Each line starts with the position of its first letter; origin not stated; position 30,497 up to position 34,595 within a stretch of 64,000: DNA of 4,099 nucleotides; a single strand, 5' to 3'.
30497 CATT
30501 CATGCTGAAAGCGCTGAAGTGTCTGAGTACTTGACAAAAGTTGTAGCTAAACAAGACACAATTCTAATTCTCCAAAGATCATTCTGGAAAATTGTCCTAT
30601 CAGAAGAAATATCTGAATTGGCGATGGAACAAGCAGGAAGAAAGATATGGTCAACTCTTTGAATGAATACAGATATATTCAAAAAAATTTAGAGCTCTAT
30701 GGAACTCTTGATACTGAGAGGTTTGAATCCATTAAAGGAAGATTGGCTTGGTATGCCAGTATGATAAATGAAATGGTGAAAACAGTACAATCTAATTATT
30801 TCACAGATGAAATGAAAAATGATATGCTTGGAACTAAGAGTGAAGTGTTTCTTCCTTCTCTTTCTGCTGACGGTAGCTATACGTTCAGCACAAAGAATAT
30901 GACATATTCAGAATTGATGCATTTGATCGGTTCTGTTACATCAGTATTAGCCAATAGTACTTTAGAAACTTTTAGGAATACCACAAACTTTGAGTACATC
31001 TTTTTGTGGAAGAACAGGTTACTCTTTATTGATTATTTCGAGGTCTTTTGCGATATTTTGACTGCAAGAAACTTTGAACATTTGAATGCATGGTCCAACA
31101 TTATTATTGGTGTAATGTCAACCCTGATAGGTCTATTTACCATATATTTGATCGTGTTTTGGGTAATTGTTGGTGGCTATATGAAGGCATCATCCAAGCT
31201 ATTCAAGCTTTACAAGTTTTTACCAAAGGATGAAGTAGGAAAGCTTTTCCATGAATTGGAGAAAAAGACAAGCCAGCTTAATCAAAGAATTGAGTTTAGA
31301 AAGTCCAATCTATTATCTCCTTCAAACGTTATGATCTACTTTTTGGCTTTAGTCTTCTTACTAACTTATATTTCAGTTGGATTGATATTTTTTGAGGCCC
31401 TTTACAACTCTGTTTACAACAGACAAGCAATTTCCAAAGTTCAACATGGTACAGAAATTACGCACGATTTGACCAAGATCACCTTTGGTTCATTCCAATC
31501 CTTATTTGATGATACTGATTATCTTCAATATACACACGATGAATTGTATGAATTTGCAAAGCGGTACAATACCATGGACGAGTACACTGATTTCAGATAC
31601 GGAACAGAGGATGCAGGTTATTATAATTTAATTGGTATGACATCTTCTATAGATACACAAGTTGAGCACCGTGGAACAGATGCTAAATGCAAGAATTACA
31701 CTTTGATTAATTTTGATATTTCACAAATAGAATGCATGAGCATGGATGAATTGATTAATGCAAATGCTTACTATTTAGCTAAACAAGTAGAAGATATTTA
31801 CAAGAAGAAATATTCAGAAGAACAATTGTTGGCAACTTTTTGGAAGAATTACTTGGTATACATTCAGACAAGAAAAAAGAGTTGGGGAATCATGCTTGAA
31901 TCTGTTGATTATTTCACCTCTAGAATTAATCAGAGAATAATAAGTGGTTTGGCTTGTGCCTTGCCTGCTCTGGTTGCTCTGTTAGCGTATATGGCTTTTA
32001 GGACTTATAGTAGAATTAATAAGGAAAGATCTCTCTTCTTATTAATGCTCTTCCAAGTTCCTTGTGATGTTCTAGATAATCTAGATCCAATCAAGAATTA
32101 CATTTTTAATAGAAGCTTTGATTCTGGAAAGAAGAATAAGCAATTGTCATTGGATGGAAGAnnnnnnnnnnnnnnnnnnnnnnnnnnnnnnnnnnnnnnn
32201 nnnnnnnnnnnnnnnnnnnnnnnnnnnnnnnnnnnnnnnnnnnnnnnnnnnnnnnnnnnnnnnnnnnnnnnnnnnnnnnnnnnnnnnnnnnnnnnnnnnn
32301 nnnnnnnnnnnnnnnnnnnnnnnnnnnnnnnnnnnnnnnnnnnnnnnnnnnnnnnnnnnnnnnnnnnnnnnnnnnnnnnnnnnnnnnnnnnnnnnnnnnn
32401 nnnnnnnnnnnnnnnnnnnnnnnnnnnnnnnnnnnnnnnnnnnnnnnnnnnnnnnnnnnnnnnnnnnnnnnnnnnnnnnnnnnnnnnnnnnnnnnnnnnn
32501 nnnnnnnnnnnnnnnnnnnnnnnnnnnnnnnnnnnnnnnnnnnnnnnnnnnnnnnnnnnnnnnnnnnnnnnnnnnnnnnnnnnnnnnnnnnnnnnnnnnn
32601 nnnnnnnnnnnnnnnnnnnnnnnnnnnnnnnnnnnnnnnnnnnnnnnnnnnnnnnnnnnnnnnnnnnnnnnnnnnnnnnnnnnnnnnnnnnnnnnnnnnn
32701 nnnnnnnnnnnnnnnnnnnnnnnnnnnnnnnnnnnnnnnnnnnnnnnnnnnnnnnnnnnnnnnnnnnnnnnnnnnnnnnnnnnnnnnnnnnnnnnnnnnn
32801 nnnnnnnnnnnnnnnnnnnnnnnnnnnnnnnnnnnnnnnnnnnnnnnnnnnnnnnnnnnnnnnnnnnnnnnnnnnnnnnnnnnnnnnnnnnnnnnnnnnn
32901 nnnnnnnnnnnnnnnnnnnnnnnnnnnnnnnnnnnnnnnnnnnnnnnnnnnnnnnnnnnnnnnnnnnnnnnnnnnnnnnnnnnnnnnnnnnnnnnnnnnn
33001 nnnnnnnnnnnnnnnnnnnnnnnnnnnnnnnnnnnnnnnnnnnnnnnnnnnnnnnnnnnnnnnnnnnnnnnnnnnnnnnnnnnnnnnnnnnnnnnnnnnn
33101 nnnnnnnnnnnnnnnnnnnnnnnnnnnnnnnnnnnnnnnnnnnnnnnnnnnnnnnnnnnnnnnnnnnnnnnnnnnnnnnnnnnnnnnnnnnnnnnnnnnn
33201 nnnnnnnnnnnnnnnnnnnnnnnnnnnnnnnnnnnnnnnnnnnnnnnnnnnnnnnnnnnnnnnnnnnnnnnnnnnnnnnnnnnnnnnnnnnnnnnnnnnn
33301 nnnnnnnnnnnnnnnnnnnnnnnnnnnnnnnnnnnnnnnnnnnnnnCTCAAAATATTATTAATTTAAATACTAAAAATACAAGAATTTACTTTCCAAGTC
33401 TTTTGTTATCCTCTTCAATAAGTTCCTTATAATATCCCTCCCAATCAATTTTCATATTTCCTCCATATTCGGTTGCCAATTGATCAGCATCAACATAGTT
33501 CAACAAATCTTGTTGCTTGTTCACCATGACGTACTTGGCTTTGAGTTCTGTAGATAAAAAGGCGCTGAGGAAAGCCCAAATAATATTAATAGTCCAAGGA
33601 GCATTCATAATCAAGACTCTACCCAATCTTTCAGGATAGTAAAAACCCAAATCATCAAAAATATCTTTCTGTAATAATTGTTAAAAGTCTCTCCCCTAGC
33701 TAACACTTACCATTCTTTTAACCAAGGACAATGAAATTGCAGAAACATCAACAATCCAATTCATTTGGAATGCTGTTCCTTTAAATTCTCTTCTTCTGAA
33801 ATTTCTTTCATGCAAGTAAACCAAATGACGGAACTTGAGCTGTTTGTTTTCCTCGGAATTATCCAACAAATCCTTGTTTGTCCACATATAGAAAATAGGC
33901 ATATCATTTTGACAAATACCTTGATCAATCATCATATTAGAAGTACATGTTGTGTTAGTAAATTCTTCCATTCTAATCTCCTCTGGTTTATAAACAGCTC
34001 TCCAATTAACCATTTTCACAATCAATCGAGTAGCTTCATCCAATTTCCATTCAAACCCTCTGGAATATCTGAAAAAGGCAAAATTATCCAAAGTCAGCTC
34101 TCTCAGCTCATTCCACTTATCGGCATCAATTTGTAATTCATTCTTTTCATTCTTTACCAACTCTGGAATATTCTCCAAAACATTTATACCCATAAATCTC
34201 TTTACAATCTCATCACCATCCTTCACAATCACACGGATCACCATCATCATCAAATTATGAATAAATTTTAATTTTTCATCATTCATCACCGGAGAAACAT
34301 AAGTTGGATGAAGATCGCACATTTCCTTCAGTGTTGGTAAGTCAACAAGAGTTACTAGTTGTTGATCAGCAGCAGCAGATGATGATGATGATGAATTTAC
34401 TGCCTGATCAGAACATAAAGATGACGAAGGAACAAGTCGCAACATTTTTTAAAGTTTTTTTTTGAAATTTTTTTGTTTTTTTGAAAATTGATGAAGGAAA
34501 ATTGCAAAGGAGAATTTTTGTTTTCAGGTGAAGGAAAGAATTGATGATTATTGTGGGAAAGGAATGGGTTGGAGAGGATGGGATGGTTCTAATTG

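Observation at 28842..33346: Multi-TM gene abutting a PAS/class III cyclase gene with zero intergenic distance: probable single fused gene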

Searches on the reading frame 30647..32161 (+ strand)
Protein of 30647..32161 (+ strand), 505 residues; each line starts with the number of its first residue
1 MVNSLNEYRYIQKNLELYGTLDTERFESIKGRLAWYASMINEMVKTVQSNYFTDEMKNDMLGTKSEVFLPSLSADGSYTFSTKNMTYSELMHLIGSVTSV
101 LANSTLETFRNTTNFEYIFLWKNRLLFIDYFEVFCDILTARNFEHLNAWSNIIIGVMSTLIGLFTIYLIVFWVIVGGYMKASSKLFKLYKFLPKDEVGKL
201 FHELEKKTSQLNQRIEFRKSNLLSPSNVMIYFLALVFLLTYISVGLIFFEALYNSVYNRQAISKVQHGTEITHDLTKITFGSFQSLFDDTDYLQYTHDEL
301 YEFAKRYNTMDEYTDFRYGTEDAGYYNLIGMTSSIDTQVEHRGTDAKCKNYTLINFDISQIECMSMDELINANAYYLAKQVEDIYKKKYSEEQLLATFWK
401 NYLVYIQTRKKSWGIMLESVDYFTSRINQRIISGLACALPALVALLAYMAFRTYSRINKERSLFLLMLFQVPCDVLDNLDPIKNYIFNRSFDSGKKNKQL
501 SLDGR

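Call 12: find_homologous_proteins(query=window:30647-32161:+, max_evalue=0.001)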
Query window:30647-32161:+ (505 aa): 2 proteins with E <= 0.001 among 5466 candidates.
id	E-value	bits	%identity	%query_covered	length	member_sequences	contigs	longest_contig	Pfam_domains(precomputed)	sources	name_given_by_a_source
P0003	0.0e+0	1030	100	92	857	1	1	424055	PF13426.14,PF00211.26,PF00989.32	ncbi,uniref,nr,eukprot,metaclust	ncbi:predicted protein [Naegleria gruberi]|uniref:Predicted protein n=1 Tax=Naegleria gruberi TaxID=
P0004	5.6e-92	327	55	54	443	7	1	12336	PF13426.14,PF00989.32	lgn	-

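Call 13: find_encoding_contigs(protein=P0004, flank=10000, max_places=6)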
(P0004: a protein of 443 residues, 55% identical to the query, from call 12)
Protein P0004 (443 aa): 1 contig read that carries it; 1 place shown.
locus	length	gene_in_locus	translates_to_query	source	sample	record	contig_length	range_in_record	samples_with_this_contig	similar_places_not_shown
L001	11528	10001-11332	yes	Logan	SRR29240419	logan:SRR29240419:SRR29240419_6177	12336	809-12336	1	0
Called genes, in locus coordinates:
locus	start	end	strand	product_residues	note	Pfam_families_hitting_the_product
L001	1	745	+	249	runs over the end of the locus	-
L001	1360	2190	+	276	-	PF00503:G-alpha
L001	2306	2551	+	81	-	PF00503:G-alpha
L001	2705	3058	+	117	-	PF00503:G-alpha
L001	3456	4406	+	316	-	PF00153:Mito_carr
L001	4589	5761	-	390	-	PF26356:Pelota_N, PF03464:eRF1_2, PF03465:eRF1_3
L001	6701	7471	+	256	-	-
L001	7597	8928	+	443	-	PF25474:TPR_TmcB (weak)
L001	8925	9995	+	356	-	-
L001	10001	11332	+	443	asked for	PF00989:PAS (weak), PF13426:PAS_9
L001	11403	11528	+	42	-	?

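Call 35: find_related_loci(query=window:30647-32161:+, collection=metagenome_contigs, flank=6000)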
Query window:30647-32161:+ (505 aa) in metagenome_contigs; peptide patterns used: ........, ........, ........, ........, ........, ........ (x = any residue, [..] = any of these).
41 stretches matched a pattern, but none encodes a relative of the query by tblastn (E <= 1e-3).
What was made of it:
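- Tried and rejected: A protein-guided scan of the same collection found no relative (call 35).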

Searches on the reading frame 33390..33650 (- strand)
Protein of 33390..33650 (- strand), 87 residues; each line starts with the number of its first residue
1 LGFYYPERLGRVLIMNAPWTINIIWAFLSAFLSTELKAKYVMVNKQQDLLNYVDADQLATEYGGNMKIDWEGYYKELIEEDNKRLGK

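Call 45: search_protein_families(library=pfam, proteins=[window:33390-33650:-], max_evalue=1)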
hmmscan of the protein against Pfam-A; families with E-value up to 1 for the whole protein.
window:33390-33650:- (87 aa): 2 families
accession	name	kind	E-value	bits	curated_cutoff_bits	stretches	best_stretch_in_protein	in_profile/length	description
PF00650.25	CRAL_TRIO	-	2.1e-17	63.8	22.6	1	4-64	91-153/153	CRAL/TRIO domain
PF13716.11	CRAL_TRIO_2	-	0.00061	20.6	23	1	3-70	68-136/137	Divergent CRAL/TRIO domain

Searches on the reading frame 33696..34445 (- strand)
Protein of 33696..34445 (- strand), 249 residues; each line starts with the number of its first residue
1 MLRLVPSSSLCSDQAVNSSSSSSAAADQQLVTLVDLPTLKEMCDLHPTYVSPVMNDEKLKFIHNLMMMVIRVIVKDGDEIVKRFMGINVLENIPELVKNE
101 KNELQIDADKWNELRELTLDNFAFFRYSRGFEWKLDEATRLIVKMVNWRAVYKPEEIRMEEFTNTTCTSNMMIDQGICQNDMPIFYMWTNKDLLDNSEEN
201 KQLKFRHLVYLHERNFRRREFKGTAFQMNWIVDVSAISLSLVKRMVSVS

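Call 4: search_protein_families(library=pfam, proteins=[window:33696-34445:-], max_evalue=0.01)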
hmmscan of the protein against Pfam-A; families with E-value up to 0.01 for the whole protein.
window:33696-34445:- (249 aa): 1 family
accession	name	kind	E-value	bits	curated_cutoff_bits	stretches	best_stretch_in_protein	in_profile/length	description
PF06152.16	Phage_min_cap2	-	0.0028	17.1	26.3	1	115-162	170-217/366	Phage minor capsid protein 2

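Call 45: search_protein_families(library=pfam, proteins=[window:33696-34445:-], max_evalue=1)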
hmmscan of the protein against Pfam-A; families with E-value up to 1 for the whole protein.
window:33696-34445:- (249 aa): 1 family
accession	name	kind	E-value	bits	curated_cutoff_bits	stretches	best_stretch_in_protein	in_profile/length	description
PF06152.16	Phage_min_cap2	-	0.0028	17.1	26.3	1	115-162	170-217/366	Phage minor capsid protein 2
